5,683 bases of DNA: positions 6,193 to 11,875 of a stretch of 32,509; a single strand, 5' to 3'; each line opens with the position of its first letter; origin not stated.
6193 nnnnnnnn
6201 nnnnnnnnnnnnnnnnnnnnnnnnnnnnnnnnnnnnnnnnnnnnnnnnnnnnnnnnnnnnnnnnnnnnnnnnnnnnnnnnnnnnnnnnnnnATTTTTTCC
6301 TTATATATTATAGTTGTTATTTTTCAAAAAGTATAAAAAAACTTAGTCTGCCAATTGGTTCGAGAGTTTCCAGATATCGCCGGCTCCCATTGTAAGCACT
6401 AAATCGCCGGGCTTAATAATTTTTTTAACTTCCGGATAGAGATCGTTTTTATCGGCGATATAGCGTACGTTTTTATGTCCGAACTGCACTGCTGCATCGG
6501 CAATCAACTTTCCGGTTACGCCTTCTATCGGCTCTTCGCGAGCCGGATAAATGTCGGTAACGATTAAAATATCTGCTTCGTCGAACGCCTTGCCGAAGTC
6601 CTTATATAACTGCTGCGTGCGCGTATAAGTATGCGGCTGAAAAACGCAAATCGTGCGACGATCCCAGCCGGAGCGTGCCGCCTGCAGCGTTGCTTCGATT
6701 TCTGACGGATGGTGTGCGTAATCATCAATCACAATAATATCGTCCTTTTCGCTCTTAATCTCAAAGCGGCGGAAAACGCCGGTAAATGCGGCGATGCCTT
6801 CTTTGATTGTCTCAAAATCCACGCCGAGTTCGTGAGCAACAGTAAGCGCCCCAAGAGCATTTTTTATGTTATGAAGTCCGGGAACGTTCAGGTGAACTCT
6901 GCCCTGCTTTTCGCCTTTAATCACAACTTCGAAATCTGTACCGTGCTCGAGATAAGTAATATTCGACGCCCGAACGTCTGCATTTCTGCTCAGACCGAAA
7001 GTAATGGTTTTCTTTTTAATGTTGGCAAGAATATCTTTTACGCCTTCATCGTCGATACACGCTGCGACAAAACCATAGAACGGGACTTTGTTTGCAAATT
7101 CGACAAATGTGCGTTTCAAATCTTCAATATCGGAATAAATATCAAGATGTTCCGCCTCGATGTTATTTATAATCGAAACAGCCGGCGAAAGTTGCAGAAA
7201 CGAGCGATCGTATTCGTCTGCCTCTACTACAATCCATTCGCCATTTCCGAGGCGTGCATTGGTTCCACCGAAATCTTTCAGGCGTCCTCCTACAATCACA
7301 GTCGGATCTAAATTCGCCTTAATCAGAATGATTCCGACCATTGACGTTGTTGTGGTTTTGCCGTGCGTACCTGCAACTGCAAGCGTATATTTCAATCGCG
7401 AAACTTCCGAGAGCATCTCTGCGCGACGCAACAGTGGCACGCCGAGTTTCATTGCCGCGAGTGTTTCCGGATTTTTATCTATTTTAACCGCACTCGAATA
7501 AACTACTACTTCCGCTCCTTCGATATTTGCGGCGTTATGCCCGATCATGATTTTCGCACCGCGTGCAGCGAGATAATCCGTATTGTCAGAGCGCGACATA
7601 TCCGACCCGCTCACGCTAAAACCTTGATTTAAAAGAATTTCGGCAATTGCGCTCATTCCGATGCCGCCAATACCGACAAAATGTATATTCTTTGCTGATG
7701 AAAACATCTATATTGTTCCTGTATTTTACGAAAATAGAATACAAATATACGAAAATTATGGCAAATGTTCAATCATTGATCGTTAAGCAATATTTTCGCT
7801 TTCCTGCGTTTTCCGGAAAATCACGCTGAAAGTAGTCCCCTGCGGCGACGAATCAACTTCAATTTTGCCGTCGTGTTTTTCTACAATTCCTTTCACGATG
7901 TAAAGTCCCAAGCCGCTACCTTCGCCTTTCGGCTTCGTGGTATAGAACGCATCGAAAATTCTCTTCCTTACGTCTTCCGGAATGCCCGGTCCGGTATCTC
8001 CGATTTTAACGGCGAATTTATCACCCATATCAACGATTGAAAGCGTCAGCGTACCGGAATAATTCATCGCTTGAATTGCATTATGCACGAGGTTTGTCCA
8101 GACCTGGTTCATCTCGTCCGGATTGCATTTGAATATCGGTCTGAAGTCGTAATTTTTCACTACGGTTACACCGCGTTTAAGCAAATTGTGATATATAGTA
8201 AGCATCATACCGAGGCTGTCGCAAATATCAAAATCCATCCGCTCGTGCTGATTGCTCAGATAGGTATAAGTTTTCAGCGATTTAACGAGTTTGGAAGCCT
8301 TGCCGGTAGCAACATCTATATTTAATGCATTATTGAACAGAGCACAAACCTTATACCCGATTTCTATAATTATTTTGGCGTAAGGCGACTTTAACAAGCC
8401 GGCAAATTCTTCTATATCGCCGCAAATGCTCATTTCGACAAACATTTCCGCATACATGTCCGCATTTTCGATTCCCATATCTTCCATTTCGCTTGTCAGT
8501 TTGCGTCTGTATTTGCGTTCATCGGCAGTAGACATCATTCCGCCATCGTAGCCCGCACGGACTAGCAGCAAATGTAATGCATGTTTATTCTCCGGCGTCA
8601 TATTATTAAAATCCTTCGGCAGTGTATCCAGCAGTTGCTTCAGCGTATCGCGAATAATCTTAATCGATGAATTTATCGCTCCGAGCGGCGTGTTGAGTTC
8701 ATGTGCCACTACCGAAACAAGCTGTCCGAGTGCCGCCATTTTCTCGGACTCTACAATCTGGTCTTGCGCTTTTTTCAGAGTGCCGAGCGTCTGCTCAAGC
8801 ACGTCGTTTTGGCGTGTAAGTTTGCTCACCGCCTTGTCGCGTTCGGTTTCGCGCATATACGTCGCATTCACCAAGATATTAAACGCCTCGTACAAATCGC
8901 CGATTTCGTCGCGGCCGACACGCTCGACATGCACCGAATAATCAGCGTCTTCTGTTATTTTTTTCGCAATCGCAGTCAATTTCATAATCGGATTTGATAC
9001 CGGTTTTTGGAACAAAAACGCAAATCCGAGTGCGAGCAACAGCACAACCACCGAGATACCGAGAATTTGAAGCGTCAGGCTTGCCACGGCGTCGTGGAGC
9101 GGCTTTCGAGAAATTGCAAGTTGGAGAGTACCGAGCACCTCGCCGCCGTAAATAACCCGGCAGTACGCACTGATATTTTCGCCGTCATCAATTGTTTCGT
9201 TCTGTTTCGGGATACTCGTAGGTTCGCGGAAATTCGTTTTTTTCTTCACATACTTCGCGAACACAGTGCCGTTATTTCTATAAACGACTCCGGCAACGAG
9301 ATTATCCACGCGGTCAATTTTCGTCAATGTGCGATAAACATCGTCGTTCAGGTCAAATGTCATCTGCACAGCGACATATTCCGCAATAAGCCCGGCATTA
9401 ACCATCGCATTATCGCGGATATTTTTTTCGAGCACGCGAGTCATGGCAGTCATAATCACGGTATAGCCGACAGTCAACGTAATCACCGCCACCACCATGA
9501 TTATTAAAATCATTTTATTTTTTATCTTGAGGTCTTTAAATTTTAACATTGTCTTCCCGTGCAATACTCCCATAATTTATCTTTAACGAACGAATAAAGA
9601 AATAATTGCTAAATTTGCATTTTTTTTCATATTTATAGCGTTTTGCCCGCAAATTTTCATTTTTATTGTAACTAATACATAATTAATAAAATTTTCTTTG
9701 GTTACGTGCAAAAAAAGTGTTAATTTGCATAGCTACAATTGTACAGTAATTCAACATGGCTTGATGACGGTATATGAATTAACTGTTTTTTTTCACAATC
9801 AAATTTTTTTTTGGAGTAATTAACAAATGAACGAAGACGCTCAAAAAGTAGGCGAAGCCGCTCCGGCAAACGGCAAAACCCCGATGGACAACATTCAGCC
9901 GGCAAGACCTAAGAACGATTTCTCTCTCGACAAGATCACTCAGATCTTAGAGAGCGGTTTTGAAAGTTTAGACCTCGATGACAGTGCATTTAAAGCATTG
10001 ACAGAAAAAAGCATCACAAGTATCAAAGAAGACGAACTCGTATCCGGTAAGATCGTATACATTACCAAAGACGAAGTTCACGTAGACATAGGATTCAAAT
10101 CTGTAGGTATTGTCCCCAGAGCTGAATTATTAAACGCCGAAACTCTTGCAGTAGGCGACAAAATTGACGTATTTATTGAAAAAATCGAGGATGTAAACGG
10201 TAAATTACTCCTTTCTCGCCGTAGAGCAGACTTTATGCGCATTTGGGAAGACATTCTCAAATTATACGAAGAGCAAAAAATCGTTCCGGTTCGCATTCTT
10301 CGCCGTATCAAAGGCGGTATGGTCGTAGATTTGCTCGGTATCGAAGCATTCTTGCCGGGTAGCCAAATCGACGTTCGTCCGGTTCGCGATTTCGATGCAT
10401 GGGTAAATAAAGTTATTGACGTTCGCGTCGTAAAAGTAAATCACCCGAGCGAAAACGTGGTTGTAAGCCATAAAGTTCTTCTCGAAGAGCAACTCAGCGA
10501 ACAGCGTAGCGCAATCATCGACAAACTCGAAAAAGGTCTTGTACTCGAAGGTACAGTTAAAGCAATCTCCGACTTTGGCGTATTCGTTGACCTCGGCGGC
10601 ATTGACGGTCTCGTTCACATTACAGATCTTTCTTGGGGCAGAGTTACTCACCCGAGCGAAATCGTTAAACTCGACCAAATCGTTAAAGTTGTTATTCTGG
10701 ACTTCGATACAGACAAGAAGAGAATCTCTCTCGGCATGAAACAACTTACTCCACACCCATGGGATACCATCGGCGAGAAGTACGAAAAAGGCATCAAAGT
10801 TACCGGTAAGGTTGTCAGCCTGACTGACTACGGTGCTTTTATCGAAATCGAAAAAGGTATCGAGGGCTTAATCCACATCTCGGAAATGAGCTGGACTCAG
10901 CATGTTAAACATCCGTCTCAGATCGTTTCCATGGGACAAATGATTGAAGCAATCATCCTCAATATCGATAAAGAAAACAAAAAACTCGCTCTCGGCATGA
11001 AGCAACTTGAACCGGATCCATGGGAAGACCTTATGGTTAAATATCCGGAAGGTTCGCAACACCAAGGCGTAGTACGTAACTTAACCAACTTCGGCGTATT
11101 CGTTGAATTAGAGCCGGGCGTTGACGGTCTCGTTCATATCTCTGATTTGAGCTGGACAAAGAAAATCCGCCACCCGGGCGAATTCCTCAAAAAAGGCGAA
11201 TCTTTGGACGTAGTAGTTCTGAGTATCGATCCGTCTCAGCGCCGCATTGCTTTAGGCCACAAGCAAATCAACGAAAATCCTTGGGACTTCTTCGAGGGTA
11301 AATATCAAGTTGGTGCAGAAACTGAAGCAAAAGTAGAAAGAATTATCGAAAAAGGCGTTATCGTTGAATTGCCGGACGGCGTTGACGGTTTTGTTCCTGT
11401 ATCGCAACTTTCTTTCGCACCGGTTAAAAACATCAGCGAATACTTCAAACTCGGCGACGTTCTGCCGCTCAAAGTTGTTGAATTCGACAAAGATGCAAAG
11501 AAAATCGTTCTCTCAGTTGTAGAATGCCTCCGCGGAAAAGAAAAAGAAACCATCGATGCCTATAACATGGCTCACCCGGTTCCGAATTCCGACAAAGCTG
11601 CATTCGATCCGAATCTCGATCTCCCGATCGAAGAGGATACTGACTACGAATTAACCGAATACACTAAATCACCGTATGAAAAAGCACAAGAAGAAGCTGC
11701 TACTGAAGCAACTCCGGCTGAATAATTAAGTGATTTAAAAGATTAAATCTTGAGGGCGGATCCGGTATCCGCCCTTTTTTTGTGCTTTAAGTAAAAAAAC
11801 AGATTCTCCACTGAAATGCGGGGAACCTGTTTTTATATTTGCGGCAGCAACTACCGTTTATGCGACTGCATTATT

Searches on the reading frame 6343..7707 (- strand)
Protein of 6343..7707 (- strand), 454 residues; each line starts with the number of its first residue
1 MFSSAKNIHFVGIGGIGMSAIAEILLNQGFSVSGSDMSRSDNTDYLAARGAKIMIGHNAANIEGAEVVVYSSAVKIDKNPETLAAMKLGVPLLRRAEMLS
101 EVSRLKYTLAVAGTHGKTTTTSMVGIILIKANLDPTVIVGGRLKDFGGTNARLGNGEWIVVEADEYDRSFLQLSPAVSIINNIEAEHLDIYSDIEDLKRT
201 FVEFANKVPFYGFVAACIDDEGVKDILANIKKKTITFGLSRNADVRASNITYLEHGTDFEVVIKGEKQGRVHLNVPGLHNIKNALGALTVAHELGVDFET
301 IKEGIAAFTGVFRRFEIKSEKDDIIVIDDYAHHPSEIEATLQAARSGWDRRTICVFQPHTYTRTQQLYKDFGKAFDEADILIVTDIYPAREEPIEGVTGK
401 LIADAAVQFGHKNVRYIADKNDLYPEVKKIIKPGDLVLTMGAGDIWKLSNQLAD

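Call 8: search_protein_families(library=pfam, proteins=[window:6343-7707:-], max_evalue=0.001)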
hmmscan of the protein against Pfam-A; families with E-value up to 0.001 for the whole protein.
window:6343-7707:- (454 aa): 3 families
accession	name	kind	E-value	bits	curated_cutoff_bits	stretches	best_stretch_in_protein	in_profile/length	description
PF01225.30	Mur_ligase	-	4.1e-29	101.2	21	1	7-107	1-95/95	Mur ligase family, catalytic domain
PF08245.18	Mur_ligase_M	-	1.6e-27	97.2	24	1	111-291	1-200/200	Mur ligase middle domain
PF02875.26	Mur_ligase_C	-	2.8e-26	93.3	28.4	1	313-443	1-127/127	Mur ligase, glutamate ligase domain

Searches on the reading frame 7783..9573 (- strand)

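Call 8: search_protein_families(library=pfam, proteins=[window:7783-9573:-], max_evalue=0.001)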
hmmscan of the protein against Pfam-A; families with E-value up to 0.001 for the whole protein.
window:7783-9573:- (596 aa): 5 families
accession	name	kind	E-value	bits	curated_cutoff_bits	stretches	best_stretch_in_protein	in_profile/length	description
PF02518.31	HATPase_c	-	3.8e-26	92.1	26.4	1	484-588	2-109/111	Histidine kinase-, DNA gyrase B-, and HSP90-like ATPase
PF14501.12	HATPase_c_5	-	2.3e-06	27.9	22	1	489-584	7-99/102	GHKL domain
PF00512.31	HisKA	-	3.3e-06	27.5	26.9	1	282-326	2-44/66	His Kinase A (phospho-acceptor) domain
PF00672.30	HAMP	-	1.1e-05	26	25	1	191-236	5-49/53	HAMP domain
PF13581.12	HATPase_c_2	-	0.00026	21.4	27.4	1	493-585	41-126/127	Histidine kinase-like ATPase domain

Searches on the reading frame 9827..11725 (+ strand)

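Call 8: search_protein_families(library=pfam, proteins=[window:9827-11725:+], max_evalue=0.001)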
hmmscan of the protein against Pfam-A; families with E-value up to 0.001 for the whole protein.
window:9827-11725:+ (632 aa): 5 families
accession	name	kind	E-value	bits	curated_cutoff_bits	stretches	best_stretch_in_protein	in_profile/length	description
PF00575.29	S1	-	7.6e-83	273.4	22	6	233-305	1-74/74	S1 RNA binding domain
PF23459.1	S1_RRP5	-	1.3e-31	109.4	27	3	408-474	3-68/72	RRP5 S1 domain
PF21710.3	Spt6_S1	-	2.4e-12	47.4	27.5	1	321-388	16-83/91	Spt6, S1/OB domain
PF13509.12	S1_2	-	7.7e-08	32.8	21.8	0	104-117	35-48/61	S1 domain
PF17092.11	PCB_OB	-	9.1e-05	23.6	27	0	327-373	37-93/111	Penicillin-binding protein OB-like domain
